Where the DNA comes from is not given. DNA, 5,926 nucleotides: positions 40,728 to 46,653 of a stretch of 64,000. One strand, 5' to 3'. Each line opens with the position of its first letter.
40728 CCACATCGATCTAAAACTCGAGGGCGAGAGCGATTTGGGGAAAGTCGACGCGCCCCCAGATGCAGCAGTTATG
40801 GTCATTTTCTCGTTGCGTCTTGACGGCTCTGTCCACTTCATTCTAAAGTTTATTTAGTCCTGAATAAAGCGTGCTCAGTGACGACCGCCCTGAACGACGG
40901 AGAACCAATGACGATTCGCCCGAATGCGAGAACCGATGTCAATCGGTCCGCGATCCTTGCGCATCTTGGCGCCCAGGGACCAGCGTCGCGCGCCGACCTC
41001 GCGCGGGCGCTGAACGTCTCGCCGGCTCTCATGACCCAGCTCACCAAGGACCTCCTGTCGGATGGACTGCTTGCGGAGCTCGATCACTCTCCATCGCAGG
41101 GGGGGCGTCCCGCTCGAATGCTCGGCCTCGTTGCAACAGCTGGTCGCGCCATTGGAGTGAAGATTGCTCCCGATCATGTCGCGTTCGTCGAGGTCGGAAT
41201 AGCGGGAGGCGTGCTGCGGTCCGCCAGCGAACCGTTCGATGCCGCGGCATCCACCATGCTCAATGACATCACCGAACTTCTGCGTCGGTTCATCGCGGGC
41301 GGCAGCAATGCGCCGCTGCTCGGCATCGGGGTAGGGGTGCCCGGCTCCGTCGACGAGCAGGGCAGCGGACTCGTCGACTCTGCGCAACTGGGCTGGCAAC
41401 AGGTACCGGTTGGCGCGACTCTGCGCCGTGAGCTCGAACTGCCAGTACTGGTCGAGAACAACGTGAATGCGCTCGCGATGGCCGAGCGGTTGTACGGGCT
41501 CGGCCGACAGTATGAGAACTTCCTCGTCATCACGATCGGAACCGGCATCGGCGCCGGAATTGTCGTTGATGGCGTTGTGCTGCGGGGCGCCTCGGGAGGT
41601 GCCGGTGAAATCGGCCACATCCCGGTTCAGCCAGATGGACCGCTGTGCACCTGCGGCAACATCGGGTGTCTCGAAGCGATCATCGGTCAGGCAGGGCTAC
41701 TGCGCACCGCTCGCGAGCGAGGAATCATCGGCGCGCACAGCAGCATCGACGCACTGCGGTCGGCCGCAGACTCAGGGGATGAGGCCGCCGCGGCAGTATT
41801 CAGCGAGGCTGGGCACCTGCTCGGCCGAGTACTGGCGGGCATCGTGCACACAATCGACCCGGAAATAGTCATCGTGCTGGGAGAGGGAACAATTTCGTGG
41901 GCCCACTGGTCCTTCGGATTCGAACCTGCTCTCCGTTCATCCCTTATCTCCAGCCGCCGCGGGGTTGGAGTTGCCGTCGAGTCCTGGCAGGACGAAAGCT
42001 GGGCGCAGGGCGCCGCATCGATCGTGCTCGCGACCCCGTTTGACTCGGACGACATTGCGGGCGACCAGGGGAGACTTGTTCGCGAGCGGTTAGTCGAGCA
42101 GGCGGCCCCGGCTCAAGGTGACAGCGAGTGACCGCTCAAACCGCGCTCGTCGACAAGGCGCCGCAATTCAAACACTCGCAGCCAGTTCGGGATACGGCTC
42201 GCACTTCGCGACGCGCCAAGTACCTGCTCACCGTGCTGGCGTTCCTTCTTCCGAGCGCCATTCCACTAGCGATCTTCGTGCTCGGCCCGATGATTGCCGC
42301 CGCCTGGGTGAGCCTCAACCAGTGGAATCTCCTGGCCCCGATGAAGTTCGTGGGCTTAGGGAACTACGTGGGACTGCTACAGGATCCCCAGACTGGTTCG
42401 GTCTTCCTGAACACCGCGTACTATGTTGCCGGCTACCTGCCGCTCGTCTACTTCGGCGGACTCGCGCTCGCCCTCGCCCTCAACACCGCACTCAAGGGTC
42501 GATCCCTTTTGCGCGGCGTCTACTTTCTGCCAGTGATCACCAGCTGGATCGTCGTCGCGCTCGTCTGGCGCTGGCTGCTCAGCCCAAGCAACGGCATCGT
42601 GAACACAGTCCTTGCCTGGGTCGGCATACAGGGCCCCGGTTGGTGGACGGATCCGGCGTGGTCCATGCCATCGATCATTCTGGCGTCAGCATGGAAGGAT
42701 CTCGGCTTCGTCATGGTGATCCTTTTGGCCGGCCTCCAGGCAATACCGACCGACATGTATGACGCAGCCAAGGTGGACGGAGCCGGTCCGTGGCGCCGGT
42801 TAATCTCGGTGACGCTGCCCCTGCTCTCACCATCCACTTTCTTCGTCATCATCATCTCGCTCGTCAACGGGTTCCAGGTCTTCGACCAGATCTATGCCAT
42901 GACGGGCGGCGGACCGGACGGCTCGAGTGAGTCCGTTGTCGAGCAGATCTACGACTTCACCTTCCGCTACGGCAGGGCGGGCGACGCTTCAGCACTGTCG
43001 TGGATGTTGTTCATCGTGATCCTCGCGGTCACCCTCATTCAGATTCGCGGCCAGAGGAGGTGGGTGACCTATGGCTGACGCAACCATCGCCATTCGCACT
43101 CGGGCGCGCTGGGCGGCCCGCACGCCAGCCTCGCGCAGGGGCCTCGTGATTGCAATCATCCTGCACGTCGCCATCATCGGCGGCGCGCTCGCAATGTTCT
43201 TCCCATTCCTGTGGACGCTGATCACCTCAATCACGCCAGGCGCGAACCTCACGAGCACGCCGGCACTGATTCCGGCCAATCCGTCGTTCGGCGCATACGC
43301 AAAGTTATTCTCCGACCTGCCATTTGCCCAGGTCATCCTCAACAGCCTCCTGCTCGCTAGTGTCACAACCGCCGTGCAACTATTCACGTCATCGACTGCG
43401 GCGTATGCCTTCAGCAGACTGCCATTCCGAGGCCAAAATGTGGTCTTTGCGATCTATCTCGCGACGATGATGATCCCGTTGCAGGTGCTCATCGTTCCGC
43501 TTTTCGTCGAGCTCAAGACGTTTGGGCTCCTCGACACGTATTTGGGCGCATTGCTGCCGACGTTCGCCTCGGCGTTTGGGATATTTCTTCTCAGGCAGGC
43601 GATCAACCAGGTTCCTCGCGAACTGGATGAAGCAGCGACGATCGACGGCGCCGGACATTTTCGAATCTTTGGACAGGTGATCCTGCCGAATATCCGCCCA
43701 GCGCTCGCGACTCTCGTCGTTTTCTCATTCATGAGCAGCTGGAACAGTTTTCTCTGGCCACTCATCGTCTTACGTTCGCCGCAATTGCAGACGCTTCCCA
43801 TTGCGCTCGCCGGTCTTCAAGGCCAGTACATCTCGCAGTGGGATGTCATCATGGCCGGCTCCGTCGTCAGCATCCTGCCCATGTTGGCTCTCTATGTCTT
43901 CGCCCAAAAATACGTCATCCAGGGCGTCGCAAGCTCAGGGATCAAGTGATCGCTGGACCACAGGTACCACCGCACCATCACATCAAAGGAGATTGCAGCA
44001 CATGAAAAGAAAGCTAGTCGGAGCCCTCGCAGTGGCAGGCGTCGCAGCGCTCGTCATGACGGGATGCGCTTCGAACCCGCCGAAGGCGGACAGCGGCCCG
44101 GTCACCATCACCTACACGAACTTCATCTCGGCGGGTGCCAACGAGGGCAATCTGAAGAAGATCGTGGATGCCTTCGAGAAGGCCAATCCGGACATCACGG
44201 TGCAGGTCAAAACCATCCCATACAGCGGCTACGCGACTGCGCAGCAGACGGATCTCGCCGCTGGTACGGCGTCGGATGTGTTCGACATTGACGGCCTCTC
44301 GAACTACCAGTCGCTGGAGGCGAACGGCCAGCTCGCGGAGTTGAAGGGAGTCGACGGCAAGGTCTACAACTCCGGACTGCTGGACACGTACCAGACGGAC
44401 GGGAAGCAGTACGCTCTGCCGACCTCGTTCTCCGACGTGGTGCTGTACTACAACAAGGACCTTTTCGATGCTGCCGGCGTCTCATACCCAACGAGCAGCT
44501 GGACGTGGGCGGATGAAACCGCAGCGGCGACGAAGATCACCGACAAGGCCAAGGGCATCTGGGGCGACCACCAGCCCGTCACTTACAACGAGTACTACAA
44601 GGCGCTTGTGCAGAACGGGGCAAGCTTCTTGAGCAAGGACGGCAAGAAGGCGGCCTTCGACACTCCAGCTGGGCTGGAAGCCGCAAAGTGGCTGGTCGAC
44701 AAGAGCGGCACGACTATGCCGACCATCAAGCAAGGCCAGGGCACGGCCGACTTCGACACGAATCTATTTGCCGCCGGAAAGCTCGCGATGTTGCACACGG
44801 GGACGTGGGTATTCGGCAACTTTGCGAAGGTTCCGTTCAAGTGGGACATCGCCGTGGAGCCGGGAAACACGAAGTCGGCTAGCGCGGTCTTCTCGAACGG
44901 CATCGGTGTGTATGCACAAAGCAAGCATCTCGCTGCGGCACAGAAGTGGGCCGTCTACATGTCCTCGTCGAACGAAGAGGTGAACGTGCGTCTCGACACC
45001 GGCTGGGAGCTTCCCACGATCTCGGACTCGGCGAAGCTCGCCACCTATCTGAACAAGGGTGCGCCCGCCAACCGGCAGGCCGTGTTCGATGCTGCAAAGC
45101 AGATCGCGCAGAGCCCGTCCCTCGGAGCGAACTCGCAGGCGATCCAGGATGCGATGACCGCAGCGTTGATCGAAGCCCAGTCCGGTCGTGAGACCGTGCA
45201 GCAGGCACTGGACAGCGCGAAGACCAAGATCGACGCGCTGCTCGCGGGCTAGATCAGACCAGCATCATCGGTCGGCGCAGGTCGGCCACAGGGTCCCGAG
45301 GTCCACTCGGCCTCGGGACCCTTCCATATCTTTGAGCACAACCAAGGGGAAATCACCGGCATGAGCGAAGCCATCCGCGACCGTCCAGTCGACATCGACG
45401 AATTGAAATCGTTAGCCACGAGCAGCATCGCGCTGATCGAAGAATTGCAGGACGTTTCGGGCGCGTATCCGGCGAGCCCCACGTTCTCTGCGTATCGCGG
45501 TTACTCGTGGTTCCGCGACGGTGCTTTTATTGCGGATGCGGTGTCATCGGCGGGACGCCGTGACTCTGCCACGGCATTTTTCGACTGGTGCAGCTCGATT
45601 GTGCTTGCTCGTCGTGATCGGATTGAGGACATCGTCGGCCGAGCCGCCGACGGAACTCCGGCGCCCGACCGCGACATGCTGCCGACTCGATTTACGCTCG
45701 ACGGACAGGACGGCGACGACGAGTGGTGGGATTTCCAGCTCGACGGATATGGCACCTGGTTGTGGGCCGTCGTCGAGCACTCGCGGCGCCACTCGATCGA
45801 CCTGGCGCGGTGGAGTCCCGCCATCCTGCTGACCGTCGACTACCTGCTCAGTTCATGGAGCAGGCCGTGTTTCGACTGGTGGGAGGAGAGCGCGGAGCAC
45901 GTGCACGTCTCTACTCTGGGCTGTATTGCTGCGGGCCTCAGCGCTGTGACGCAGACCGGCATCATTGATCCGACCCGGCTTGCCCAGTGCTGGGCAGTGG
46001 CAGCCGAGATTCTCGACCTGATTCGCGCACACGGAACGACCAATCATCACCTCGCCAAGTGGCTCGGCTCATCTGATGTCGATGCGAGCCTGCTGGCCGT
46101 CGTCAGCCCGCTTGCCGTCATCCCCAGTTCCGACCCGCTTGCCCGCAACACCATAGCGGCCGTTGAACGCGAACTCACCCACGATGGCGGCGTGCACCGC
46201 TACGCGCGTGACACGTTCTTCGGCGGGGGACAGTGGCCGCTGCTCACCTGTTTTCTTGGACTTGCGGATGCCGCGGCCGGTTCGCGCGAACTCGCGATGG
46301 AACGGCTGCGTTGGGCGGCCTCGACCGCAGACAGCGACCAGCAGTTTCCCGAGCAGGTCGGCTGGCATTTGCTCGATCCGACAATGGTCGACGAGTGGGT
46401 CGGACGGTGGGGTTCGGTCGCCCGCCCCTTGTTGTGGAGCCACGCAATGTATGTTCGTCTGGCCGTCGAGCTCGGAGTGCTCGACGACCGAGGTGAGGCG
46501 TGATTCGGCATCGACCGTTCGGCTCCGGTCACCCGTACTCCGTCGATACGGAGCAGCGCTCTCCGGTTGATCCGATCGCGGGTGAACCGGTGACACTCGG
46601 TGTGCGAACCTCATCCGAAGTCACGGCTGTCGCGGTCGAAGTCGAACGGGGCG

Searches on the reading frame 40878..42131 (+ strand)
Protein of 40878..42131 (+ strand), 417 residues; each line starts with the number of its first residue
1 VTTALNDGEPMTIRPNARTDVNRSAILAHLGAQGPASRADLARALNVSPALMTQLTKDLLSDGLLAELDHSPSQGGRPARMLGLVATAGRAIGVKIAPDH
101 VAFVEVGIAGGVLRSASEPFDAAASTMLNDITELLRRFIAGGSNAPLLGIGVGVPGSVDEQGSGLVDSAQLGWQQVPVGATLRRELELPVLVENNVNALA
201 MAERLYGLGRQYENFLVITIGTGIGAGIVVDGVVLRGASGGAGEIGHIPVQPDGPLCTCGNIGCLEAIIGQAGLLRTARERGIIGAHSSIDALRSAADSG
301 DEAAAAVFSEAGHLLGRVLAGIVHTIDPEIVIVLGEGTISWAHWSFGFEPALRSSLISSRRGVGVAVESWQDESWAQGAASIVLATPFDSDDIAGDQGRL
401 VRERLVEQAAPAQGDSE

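Call 61: search_protein_families(library=pfam, proteins=[window:40878-42131:+], max_evalue=0.00001)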
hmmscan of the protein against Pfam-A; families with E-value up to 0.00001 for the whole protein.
window:40878-42131:+ (417 aa): 1 family
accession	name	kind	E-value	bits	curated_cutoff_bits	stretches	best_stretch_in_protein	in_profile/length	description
PF00480.26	ROK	-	7.7e-51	173.8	22.9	1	96-384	6-292/294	ROK family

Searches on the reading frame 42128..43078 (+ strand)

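Call 61: search_protein_families(library=pfam, proteins=[window:42128-43078:+], max_evalue=0.00001)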
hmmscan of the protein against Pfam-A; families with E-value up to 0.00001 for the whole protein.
window:42128-43078:+ (316 aa): 1 family
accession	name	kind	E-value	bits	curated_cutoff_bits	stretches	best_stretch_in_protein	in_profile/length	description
PF00528.27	BPD_transp_1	-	3.2e-18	66.5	26.4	1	112-304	4-170/184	Binding-protein-dependent transport system inner membrane component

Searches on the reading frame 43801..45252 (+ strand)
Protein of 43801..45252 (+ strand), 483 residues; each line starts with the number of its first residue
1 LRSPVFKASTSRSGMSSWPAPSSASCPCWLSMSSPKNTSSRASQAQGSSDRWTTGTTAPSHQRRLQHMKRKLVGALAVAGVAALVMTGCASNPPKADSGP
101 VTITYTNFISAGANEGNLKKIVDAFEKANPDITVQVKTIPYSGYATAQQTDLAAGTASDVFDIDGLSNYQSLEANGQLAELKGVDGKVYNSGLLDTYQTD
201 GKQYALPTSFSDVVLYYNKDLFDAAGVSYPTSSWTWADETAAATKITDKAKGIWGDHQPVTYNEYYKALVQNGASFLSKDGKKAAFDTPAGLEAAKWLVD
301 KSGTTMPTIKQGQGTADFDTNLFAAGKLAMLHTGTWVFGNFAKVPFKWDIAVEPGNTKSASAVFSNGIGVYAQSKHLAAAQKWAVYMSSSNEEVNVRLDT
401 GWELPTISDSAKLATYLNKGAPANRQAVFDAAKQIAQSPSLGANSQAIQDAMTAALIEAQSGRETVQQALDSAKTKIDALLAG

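Call 61: search_protein_families(library=pfam, proteins=[window:43801-45252:+], max_evalue=0.00001)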
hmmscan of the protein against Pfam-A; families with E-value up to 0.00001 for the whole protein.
window:43801-45252:+ (483 aa): 2 families
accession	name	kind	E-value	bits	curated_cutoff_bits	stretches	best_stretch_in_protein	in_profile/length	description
PF01547.30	SBP_bac_1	-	1.8e-34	120.6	26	1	118-389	10-302/307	Bacterial extracellular solute-binding protein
PF13416.11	SBP_bac_8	-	6e-30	105.4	27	1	120-411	1-266/279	Bacterial extracellular solute-binding protein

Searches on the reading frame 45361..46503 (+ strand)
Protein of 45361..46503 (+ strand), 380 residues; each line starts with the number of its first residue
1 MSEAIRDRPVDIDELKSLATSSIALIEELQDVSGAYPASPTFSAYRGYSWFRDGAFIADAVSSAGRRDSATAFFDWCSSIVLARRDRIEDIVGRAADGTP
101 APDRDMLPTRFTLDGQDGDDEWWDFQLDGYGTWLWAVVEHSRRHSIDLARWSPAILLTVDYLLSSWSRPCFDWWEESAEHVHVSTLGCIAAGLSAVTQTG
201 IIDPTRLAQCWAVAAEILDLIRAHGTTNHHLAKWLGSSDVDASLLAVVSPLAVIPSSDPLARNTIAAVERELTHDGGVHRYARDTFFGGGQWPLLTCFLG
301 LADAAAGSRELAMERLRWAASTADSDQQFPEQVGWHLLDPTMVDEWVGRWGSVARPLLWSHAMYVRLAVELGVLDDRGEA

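Call 61: search_protein_families(library=pfam, proteins=[window:45361-46503:+], max_evalue=0.00001)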
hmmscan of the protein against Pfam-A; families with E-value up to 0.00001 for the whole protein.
window:45361-46503:+ (380 aa): 1 family
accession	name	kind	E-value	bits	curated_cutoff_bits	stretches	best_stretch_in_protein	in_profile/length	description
PF00723.27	Glyco_hydro_15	-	2.1e-26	93.2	22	1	29-297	18-323/427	Glycosyl hydrolases family 15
